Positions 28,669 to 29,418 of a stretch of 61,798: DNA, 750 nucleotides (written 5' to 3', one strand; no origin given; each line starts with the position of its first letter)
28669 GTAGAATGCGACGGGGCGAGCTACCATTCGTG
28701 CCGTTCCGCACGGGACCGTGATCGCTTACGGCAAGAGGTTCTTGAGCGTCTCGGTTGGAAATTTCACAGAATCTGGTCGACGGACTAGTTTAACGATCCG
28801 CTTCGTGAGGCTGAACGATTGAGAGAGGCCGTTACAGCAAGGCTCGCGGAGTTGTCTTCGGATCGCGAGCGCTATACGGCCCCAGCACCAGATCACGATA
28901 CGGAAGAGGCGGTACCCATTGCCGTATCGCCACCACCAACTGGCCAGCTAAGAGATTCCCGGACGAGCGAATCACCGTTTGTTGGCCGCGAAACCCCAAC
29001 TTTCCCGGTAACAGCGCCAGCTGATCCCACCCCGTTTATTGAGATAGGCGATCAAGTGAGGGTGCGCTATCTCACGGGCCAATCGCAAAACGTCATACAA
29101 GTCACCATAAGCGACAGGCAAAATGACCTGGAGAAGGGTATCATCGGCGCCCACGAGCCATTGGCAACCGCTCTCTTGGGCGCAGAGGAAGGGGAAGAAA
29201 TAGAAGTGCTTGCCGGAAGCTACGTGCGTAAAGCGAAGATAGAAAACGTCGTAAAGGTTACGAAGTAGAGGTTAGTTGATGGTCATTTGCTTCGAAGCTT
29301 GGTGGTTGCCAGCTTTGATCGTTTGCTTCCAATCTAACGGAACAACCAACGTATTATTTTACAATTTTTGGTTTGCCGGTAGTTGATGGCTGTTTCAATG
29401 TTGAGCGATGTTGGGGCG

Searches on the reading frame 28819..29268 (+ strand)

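Call 7: search_protein_families(library=pfam, proteins=[window:28819-29268:+], max_evalue=0.001)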
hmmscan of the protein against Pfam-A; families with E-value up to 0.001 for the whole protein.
window:28819-29268:+ (149 aa): 1 family
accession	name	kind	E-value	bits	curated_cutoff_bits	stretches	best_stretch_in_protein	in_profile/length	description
PF01272.25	GreA_GreB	-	4.8e-08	33.3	26.9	1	72-144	4-75/77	Transcription elongation factor, GreA/GreB, C-term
